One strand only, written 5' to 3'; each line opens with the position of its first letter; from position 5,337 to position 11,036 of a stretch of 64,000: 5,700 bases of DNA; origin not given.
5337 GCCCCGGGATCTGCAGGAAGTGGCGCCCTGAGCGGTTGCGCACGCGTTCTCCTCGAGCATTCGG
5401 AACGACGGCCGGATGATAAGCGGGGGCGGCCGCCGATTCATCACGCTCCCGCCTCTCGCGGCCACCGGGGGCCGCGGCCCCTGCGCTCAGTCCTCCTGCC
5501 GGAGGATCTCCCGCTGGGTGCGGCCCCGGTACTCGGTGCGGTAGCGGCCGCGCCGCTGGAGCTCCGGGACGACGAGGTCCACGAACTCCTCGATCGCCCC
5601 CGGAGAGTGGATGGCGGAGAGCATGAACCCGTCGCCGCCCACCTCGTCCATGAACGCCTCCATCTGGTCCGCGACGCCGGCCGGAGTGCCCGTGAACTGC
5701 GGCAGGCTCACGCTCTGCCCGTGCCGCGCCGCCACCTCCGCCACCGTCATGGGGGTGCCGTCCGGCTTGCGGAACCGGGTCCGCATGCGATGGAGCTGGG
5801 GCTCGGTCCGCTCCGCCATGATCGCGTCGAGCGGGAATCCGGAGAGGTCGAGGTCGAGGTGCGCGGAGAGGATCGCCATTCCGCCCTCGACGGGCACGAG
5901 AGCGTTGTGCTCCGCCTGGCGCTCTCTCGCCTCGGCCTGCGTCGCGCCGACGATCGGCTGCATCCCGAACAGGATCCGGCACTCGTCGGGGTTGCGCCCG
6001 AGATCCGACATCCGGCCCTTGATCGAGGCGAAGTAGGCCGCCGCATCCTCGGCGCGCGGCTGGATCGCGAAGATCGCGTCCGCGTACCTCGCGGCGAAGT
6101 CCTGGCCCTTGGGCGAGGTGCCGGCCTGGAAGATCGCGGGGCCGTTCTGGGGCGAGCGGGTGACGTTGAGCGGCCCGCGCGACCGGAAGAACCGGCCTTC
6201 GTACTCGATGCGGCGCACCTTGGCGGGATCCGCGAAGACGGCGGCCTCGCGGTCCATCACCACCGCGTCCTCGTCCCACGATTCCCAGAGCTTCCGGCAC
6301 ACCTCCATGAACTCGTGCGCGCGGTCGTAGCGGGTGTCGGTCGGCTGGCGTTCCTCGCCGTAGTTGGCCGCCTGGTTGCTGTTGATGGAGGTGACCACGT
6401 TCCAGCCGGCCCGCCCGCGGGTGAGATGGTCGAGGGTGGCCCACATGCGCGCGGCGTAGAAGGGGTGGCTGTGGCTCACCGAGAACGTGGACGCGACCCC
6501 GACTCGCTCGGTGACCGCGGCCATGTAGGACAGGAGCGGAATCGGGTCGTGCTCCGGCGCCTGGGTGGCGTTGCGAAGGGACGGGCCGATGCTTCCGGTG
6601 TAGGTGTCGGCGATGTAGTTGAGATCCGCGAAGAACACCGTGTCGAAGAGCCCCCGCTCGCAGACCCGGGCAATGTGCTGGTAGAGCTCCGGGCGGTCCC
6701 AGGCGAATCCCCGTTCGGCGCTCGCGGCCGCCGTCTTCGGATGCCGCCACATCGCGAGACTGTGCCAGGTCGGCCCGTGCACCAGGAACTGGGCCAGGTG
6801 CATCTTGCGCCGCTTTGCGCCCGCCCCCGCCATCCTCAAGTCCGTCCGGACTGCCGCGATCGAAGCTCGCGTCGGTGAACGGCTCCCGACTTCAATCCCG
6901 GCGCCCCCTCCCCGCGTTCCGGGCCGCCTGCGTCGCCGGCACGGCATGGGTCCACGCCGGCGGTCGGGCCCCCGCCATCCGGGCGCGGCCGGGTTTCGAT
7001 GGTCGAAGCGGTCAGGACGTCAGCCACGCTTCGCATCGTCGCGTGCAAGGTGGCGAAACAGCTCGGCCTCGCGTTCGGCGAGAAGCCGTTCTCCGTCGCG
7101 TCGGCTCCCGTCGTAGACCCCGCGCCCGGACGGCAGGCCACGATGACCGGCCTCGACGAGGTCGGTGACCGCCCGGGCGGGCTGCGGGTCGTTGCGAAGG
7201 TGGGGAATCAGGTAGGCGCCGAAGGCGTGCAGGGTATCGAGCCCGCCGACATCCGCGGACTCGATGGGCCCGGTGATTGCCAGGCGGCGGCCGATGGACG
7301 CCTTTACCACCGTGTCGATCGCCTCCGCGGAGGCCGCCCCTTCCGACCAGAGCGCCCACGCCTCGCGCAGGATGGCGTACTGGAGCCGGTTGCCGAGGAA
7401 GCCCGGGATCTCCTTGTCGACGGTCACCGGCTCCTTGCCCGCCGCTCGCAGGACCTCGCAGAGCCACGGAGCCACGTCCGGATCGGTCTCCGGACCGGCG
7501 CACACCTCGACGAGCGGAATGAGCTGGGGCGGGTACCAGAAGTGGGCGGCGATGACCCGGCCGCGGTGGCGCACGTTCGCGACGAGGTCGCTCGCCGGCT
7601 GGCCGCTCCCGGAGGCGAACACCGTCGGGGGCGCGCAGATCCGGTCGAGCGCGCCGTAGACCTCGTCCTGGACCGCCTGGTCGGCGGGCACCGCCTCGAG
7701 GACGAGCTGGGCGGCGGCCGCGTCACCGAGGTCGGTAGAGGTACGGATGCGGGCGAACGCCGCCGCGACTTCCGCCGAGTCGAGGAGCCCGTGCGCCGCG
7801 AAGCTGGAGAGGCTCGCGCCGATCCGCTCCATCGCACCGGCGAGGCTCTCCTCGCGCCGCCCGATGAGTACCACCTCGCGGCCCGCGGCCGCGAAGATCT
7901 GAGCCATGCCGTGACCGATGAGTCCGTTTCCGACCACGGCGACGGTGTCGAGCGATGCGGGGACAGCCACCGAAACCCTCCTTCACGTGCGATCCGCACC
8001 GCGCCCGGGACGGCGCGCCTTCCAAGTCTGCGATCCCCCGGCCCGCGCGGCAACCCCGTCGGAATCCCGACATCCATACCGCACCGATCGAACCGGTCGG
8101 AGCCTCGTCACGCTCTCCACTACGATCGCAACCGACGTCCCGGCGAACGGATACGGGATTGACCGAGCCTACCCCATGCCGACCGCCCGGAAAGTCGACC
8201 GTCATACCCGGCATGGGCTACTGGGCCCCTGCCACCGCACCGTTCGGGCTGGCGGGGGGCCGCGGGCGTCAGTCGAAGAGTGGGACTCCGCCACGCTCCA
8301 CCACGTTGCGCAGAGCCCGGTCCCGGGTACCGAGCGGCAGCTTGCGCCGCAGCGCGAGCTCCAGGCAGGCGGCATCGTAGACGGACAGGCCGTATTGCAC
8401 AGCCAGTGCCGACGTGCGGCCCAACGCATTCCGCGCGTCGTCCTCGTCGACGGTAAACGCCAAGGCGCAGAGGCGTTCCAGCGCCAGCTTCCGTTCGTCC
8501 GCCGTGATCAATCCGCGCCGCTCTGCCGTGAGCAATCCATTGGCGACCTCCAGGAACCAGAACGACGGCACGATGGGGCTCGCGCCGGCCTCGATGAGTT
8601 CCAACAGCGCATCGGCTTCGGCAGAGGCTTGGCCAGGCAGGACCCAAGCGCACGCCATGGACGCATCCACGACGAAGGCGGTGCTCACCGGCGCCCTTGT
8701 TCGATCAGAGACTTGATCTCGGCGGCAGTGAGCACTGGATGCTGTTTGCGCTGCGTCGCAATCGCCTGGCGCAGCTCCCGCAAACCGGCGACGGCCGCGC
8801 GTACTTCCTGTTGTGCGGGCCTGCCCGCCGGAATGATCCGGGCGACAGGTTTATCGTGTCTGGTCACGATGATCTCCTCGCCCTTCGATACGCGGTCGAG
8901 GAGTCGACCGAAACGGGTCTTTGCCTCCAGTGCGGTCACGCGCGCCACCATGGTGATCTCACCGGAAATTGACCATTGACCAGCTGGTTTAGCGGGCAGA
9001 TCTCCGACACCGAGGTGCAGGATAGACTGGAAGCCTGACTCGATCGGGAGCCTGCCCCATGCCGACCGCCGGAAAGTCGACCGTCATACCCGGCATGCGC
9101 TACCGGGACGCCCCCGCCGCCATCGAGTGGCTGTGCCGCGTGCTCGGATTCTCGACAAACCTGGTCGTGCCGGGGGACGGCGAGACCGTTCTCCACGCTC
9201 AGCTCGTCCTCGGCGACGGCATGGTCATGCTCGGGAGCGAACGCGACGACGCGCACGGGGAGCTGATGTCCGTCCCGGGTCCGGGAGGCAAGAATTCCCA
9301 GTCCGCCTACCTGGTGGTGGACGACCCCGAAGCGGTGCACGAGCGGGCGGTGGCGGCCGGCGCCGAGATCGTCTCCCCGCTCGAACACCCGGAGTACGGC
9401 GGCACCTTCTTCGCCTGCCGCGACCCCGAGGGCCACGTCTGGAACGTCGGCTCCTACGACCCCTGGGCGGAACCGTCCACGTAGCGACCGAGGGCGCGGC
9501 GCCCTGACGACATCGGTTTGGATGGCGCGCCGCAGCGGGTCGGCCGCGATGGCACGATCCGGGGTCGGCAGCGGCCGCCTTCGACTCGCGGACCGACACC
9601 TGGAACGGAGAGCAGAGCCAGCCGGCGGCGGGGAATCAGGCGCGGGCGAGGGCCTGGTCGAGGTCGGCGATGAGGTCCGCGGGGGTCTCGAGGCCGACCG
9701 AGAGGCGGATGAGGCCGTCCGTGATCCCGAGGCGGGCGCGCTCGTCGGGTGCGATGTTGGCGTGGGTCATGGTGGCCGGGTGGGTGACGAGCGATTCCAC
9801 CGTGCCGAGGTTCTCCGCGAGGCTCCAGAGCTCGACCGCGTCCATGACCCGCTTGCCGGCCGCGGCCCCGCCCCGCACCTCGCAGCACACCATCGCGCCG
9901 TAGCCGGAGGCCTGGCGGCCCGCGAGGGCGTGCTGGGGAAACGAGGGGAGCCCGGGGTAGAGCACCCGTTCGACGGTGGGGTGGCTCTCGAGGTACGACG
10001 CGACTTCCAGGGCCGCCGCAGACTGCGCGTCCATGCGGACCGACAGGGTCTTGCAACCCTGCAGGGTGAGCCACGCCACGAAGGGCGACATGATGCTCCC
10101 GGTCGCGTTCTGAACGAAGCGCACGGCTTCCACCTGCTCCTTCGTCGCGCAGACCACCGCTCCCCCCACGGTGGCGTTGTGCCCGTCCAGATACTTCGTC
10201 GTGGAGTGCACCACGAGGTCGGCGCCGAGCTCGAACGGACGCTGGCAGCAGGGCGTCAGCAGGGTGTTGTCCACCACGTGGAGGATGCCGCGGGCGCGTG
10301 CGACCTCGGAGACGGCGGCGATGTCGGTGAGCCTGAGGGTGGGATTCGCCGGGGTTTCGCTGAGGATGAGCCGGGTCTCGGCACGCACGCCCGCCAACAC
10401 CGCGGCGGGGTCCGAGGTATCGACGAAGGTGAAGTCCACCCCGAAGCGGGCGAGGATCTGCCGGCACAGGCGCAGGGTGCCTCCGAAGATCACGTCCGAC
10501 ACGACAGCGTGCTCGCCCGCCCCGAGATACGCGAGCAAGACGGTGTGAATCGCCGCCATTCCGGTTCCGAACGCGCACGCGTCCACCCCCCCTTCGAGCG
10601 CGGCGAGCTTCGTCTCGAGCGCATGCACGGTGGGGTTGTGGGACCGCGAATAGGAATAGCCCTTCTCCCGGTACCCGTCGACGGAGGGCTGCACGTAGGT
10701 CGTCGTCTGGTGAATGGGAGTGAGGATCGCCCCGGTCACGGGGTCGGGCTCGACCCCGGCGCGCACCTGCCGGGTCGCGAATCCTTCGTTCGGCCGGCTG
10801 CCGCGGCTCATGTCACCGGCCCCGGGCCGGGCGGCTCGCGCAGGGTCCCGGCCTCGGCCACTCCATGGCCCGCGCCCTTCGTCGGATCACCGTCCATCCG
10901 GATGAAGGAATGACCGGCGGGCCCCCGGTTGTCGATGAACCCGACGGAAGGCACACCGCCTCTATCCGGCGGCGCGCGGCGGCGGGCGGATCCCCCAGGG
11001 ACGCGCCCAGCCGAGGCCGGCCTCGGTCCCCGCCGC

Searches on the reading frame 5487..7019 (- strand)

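Call 88: search_protein_families(library=pfam, max_evalue=0.001, proteins=[window:5487-7019:-])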
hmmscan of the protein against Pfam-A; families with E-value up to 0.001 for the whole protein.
window:5487-7019:- (510 aa): 1 family
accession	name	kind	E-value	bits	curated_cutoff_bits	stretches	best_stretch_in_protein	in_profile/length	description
PF00296.26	Bac_luciferase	-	5.3e-42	144.7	27.9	1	116-461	28-311/314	Luciferase-like monooxygenase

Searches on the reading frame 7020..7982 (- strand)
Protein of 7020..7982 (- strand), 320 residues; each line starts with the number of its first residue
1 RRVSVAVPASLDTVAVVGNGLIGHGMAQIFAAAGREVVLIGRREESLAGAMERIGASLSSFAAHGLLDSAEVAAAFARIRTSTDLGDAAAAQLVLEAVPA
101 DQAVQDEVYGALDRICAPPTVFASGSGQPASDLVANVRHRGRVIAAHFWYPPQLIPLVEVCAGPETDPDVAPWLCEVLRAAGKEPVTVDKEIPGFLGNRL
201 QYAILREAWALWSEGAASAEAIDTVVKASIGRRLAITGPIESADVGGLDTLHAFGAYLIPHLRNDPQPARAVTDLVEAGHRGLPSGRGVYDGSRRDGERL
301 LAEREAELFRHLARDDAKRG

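Call 88: search_protein_families(library=pfam, max_evalue=0.001, proteins=[window:7020-7982:-])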
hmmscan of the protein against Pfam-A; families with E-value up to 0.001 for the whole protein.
window:7020-7982:- (320 aa): 5 families
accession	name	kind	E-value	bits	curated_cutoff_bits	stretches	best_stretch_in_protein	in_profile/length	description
PF02737.24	3HCDH_N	-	1.4e-46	159.1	22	1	13-191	1-179/180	3-hydroxyacyl-CoA dehydrogenase, NAD binding domain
PF00725.27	3HCDH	-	1.6e-15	57.8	22.1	1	194-291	1-96/97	3-hydroxyacyl-CoA dehydrogenase, C-terminal domain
PF03807.23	F420_oxidored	-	6e-05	24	21.6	1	13-72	1-62/94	NADP oxidoreductase coenzyme F420-dependent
PF07992.20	Pyr_redox_2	-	0.0001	22.3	26.1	1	12-56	143-187/291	Pyridine nucleotide-disulphide oxidoreductase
PF00070.33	Pyr_redox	-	0.00039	21.3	22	1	14-49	2-36/82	Pyridine nucleotide-disulphide oxidoreductase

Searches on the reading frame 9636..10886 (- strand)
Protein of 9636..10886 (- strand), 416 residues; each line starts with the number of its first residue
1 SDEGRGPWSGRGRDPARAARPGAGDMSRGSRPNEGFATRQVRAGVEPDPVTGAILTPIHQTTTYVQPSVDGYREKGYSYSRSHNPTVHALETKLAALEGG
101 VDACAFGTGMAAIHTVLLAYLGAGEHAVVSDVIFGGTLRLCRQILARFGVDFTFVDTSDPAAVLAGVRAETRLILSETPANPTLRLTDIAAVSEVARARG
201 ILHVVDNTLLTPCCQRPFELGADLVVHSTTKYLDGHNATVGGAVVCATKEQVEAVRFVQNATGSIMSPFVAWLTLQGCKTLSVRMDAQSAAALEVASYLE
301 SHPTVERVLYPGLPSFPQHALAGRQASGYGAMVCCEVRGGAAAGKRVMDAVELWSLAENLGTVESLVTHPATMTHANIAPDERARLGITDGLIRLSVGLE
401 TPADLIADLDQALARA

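Call 88: search_protein_families(library=pfam, max_evalue=0.001, proteins=[window:9636-10886:-])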
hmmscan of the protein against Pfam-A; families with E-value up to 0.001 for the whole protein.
window:9636-10886:- (416 aa): 1 family
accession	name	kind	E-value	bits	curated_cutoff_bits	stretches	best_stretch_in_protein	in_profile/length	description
PF01053.26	Cys_Met_Meta_PP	-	4.9e-138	460.3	27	1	38-413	2-380/381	Cys/Met metabolism PLP-dependent enzyme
